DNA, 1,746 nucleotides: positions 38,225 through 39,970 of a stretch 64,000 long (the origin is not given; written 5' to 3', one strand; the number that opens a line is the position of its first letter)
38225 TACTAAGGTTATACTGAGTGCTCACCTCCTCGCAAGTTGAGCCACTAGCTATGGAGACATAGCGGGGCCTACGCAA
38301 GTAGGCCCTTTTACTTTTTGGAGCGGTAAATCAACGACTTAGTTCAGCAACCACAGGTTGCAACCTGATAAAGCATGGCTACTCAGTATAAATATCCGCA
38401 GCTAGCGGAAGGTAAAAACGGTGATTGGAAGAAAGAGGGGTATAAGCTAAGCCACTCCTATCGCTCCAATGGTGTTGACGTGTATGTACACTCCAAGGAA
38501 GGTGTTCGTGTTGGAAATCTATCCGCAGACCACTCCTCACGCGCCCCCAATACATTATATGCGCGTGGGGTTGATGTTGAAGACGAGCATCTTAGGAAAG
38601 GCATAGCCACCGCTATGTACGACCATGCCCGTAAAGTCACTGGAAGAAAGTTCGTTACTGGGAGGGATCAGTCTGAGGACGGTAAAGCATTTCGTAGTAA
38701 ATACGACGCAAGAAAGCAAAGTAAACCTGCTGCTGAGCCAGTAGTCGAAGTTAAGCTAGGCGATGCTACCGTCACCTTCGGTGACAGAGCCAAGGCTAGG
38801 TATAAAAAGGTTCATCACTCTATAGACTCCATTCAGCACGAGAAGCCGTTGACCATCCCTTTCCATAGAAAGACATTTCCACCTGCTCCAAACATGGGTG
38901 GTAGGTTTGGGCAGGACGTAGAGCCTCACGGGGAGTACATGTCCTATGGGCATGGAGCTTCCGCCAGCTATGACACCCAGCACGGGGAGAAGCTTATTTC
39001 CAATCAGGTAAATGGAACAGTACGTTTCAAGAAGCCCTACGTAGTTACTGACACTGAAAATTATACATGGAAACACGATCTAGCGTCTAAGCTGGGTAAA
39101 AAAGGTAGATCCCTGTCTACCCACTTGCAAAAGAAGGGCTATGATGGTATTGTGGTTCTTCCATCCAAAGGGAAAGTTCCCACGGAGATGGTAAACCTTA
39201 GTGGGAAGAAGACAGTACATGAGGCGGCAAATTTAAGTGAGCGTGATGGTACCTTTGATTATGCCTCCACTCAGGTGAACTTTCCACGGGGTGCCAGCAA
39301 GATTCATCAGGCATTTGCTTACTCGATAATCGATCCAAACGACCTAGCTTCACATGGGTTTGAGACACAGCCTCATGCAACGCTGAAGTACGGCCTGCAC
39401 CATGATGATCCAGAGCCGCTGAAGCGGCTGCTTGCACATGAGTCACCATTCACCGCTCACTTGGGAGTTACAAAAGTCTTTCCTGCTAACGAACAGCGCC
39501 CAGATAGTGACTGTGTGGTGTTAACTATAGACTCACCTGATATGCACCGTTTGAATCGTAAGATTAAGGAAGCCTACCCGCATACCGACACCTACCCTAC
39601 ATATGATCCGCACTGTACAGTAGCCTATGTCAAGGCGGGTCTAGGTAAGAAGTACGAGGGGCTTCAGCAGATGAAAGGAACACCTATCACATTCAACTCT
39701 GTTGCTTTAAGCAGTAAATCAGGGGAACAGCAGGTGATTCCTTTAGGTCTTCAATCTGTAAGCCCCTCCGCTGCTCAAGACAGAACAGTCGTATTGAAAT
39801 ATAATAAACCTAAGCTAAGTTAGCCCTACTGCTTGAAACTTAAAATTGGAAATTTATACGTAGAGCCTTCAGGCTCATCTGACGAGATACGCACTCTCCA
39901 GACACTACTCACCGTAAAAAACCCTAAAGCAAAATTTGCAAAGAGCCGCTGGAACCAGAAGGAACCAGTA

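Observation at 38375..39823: Early multidomain protein ending in a 2H phosphoesterase: candidate cyclic-nucleotide/RNA-end enzyme (possible anti-defence)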

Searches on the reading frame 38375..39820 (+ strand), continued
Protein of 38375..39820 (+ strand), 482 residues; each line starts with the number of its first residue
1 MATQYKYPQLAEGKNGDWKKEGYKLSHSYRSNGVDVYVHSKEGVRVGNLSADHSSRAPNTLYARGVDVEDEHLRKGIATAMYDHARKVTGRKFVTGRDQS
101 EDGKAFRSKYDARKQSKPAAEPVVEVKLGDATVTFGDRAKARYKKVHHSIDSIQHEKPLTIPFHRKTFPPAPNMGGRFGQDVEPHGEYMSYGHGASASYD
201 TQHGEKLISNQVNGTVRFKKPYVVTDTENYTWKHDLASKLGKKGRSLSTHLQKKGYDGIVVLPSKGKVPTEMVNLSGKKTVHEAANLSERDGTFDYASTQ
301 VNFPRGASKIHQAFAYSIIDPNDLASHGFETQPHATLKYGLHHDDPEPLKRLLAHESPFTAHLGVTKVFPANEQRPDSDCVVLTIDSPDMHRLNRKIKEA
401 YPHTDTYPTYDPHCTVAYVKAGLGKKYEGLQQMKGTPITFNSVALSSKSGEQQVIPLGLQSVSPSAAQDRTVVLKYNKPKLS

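Call 81: get_annotated_region(hit=H14, flank=5000)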
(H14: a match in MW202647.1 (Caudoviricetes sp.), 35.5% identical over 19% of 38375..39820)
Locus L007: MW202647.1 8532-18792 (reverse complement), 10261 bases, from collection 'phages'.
description: Podoviridae sp. isolate ctMEh928, complete genome.
organism: Caudoviricetes sp. (NCBI taxid 2832643)
taxonomy: Viruses; Duplodnaviria; Heunggongvirae; Uroviricota; Caudoviricetes
host: -; source: Manatee Spring; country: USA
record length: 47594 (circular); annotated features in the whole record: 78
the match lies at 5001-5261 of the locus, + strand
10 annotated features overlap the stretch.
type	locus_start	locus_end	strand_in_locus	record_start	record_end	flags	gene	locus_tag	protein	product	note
CDS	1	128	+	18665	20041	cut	-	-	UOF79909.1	hypothetical protein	-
CDS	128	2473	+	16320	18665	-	-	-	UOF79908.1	hypothetical protein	-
CDS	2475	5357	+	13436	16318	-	-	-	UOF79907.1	hypothetical protein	-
CDS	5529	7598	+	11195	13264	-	-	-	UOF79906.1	hypothetical protein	-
CDS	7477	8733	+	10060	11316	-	-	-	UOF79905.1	hypothetical protein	-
CDS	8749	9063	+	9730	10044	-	-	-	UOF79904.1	hypothetical protein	-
CDS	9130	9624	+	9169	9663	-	-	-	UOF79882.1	D/-alanyl-D/-alanine carboxypeptidase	-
CDS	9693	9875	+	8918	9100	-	-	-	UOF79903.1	holin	-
CDS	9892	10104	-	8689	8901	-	-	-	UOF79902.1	hypothetical protein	-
CDS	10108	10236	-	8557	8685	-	-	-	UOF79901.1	hypothetical protein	-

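Call 83: search_protein_families(library=ncbifam, proteins=[window:38375-39820:+], max_evalue=1)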
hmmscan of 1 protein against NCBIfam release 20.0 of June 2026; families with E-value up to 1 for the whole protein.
window:38375-39820:+ (482 aa): 0 families

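Call 84: search_protein_families(library=padloc, proteins=[window:38375-39820:+], max_evalue=1)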
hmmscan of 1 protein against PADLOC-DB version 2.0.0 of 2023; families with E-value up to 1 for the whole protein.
window:38375-39820:+ (482 aa): 1 family
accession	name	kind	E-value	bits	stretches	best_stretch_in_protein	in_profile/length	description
PDLC02222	PP2C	-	0.015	12.7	1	189-237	32-80/242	-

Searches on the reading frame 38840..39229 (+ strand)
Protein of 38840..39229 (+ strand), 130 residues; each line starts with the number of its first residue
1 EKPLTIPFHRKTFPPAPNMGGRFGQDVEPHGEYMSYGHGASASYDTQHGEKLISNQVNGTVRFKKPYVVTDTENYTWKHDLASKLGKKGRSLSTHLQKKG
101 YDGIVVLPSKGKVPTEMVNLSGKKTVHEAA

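Call 24: find_homologous_proteins(query=A1, max_evalue=0.01)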
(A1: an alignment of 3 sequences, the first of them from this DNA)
Query A1 (3 sequences) (130 aa, profile of the alignment): 186 proteins with E <= 0.01 among 393 candidates; the best 120 are listed.
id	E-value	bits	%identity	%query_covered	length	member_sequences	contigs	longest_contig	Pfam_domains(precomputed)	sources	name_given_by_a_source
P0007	5.6e-32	128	39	91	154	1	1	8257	-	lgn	-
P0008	2.0e-31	126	41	77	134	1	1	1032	-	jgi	jgi:hypothetical protein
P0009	5.4e-31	125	38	92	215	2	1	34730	-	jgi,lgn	jgi:hypothetical protein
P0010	1.8e-30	123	38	92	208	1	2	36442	-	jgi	jgi:hypothetical protein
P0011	3.2e-30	123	39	81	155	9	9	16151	-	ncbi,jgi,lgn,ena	jgi:hypothetical protein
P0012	1.0e-29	121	39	81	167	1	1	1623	-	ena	-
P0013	1.1e-29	121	39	81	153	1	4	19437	-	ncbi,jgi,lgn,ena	jgi:hypothetical protein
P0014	1.1e-29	121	38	92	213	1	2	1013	-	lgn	-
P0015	4.0e-29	119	37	92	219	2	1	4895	-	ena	-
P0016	4.2e-29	119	39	82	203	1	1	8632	-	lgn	-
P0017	6.3e-29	118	38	92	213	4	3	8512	-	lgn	-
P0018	6.5e-29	118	37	92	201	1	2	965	-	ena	-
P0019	1.6e-28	117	36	91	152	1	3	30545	-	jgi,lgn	-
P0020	1.8e-28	117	35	70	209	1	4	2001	-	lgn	-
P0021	3.4e-28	116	38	92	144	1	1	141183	-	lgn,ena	-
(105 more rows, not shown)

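Call 59: find_encoding_contigs(protein=P0021, flank=5000, max_places=2)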
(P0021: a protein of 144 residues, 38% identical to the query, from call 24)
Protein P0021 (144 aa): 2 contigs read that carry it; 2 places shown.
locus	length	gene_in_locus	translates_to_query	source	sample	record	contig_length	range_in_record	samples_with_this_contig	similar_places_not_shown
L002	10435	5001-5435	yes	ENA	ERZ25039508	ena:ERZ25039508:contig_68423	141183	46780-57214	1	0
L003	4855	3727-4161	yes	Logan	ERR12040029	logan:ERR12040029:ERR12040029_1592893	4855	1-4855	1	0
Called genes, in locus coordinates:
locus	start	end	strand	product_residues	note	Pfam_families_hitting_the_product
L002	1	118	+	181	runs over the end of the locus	-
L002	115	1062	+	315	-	PF02655:ATP-grasp_3, PF08443:RimK, PF02955:GSH-S_ATP, PF07478:Dala_Dala_lig_C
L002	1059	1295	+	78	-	-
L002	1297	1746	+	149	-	-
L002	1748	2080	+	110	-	-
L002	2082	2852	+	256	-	PF02253:PLA1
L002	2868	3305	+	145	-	-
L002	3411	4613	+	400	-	-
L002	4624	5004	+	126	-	PF18905:DUF5661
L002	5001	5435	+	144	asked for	-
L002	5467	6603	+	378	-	PF03237:Terminase_6N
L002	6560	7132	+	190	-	PF17289:Terminase_6C (faint)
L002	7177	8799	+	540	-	PF22671:Gp18_domIII_N (faint), PF04984:Phage_sheath_1 (weak), PF17482:Phage_sheath_1C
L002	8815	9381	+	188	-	PF23849:Phage_TTP_2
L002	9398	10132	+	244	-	PF23849:Phage_TTP_2 (weak)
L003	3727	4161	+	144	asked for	-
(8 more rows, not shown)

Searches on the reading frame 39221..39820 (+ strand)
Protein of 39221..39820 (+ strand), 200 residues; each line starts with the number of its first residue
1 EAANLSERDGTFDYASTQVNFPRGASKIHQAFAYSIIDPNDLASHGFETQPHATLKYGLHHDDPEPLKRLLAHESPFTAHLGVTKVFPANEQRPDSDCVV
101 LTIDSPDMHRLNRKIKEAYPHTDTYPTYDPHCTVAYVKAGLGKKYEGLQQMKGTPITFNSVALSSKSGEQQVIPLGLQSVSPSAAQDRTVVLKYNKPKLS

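Call 42: search_solved_structures(query=A6, max_evalue=1, show_alignments=2)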
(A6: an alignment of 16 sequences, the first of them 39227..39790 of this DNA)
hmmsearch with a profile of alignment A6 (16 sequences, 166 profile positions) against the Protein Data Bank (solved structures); distinct sequences matched with E-value up to 1: 5.
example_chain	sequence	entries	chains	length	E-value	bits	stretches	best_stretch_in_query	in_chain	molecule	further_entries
9q2g_A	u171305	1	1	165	6.4e-08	35.8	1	35-125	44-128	Anti-CBASS protein Acb1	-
9q2y_A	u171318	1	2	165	2.6e-06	30.6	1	38-125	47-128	Anti-CBASS protein Acb1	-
1fsi_A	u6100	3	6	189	0.0001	25.4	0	102-151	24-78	CYCLIC PHOSPHODIESTERASE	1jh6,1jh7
7t26_A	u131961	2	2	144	0.00048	23.2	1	70-125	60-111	Acb1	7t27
2d4g_A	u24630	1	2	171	0.47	13.5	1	54-123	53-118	hypothetical protein BSU11850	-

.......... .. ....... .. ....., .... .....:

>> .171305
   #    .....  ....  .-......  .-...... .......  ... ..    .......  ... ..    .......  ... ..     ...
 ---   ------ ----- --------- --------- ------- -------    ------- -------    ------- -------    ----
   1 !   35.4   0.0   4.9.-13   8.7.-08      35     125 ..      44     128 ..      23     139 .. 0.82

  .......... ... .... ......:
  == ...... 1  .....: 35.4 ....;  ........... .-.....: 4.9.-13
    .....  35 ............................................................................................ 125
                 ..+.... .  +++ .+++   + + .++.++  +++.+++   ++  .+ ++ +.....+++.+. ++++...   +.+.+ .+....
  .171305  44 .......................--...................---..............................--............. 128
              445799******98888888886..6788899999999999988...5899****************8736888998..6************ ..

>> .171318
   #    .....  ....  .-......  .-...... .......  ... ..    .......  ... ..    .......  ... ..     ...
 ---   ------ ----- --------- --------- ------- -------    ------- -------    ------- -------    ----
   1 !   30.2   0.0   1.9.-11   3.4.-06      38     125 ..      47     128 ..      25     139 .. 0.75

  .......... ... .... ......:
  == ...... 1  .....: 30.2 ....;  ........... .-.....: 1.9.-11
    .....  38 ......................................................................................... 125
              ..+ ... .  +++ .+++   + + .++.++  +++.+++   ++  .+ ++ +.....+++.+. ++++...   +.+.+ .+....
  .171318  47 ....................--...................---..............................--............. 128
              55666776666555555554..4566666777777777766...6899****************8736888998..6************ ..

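Call 75: predict_structure(alignment_id=A8)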
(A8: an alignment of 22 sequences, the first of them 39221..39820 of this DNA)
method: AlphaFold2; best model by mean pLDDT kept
length: 200 residues; sequences in the alignment: 22
mean_pLDDT: 88.3   pTM: 0.79
mean pLDDT of the five models: 88.3, 88.3, 86.6, 85.7, 85.2
residues with pLDDT >= 90: 154; 70-90: 12; 50-70: 18; < 50: 16
segments of 3 or more residues with pLDDT < 50: 1-10
pLDDT, mean of each block of 10 residues (from residue 1): 44 87 97 98 97 95 94 96 98 96 98 96 90 98 98 98 95 82 51 57
secondary structure, 60 per line:
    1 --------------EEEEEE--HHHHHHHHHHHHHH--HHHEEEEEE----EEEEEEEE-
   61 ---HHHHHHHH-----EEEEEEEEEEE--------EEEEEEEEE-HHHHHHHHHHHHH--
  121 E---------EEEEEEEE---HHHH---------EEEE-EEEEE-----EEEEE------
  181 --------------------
elements in order: E15-20 H23-36 E42-47 E52-59 H64-71 E77-87 E96-104 H106-118 E131-138 H142-145 E155-158 E160-164 E170-174

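Call 78: fold_search(model_id=the predicted structure, library=pdb)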
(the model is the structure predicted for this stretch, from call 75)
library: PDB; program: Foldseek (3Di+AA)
matches with E <= 10: 486; with E <= 0.001: 41
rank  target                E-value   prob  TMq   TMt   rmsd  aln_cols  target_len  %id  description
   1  4h7w                  3.4e-06  1.00  0.52  0.55   5.1       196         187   12  Crystal Structure of Human C16orf57 (released 2013-02-06)
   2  6d2z_A                5.0e-06  1.00  0.56  0.58   4.5       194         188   13  Structure of human Usb1 with uridine-adenosine, inactive H208Q mutant (released 2018-09-05)
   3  9q2g                  1.6e-05  1.00  0.54  0.64   4.9       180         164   16  Phosphodiesterase from Burkholderia phage BCSR5 in the closed lid conformation (released 2025-11-05)
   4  6d31                  1.7e-05  1.00  0.52  0.55   5.9       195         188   12  Structure of human Usb1 with adenosine 5'-monophosphate (released 2018-09-05)
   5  9q2y_A                1.7e-05  1.00  0.52  0.63   4.1       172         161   15  Phosphodiesterase from Burkholderia phage BCSR5 in the open lid conformation (released 2025-11-05)
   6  5v1m                  1.9e-05  1.00  0.52  0.56   5.8       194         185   13  Structure of human Usb1 with uridine 5'-monophosphate (released 2017-08-16)
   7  1iuh                  2.4e-05  1.00  0.56  0.60   5.4       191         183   19  Crystal structure of TT0787 of thermus thermophilus HB8 (released 2003-06-17)
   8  7t26                  2.7e-05  1.00  0.51  0.72   4.1       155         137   17  Structure of phage FBB1 anti-CBASS nuclease Acb1 in apo state (released 2022-04-20)
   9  6pfq_A                3.0e-05  1.00  0.55  0.52   5.6       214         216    7  Structure of Kluyveromyces marxianus Usb1 (released 2019-12-11)
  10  1vdx                  3.3e-05  1.00  0.52  0.56   5.5       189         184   14  Crystal Structure of a Pyrococcus horikoshii protein with similarities to 2'5' RNA-ligase (released 2005-04-12)
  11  7t27                  3.5e-05  1.00  0.52  0.71   4.1       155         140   17  Structure of phage FBB1 anti-CBASS nuclease Acb1-3'3'-cGAMP complex in post reaction state (released 2022-04-20)
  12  1jh6_A                3.9e-05  1.00  0.59  0.65   4.9       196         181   15  Semi-reduced Cyclic Nucleotide Phosphodiesterase from Arabidopsis thaliana (released 2002-02-06)
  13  9ciw_B                3.9e-05  1.00  0.53  0.53   5.3       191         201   18  Penguinpox cGAMP PDE H72A mutant in complex with 2'3'-cGAMP (released 2024-09-04)
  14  9q2y_B                4.6e-05  1.00  0.53  0.65   3.7       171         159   15  Phosphodiesterase from Burkholderia phage BCSR5 in the open lid conformation (released 2025-11-05)
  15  6pfq_B                6.1e-05  1.00  0.57  0.54   4.7       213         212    8  Structure of Kluyveromyces marxianus Usb1 (released 2019-12-11)
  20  1fsi_A                1.4e-04  1.00  0.54  0.59   5.3       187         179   13  CRYSTAL STRUCTURE OF CYCLIC NUCLEOTIDE PHOSPHODIESTERASE OF APPR>P FROM ARABIDOPSIS THALIANA (released 2000-11-22)
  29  1fsi_C                3.1e-04  1.00  0.52  0.59   6.2       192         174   17  CRYSTAL STRUCTURE OF CYCLIC NUCLEOTIDE PHOSPHODIESTERASE OF APPR>P FROM ARABIDOPSIS THALIANA (released 2000-11-22)
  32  1fsi_B                4.8e-04  1.00  0.53  0.61   6.1       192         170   11  CRYSTAL STRUCTURE OF CYCLIC NUCLEOTIDE PHOSPHODIESTERASE OF APPR>P FROM ARABIDOPSIS THALIANA (released 2000-11-22)
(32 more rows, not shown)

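Call 89: search_solved_structures(query=A6, max_evalue=0.01, show_alignments=4)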
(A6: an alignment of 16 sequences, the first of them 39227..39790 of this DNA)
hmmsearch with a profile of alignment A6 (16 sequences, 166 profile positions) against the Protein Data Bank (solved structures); distinct sequences matched with E-value up to 0.01: 4.
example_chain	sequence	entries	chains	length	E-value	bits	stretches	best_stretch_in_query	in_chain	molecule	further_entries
9q2g_A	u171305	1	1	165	6.4e-08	35.8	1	35-125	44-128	Anti-CBASS protein Acb1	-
9q2y_A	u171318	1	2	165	2.6e-06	30.6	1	38-125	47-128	Anti-CBASS protein Acb1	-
1fsi_A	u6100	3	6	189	0.0001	25.4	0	102-151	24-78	CYCLIC PHOSPHODIESTERASE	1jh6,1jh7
7t26_A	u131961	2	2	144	0.00048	23.2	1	70-125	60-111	Acb1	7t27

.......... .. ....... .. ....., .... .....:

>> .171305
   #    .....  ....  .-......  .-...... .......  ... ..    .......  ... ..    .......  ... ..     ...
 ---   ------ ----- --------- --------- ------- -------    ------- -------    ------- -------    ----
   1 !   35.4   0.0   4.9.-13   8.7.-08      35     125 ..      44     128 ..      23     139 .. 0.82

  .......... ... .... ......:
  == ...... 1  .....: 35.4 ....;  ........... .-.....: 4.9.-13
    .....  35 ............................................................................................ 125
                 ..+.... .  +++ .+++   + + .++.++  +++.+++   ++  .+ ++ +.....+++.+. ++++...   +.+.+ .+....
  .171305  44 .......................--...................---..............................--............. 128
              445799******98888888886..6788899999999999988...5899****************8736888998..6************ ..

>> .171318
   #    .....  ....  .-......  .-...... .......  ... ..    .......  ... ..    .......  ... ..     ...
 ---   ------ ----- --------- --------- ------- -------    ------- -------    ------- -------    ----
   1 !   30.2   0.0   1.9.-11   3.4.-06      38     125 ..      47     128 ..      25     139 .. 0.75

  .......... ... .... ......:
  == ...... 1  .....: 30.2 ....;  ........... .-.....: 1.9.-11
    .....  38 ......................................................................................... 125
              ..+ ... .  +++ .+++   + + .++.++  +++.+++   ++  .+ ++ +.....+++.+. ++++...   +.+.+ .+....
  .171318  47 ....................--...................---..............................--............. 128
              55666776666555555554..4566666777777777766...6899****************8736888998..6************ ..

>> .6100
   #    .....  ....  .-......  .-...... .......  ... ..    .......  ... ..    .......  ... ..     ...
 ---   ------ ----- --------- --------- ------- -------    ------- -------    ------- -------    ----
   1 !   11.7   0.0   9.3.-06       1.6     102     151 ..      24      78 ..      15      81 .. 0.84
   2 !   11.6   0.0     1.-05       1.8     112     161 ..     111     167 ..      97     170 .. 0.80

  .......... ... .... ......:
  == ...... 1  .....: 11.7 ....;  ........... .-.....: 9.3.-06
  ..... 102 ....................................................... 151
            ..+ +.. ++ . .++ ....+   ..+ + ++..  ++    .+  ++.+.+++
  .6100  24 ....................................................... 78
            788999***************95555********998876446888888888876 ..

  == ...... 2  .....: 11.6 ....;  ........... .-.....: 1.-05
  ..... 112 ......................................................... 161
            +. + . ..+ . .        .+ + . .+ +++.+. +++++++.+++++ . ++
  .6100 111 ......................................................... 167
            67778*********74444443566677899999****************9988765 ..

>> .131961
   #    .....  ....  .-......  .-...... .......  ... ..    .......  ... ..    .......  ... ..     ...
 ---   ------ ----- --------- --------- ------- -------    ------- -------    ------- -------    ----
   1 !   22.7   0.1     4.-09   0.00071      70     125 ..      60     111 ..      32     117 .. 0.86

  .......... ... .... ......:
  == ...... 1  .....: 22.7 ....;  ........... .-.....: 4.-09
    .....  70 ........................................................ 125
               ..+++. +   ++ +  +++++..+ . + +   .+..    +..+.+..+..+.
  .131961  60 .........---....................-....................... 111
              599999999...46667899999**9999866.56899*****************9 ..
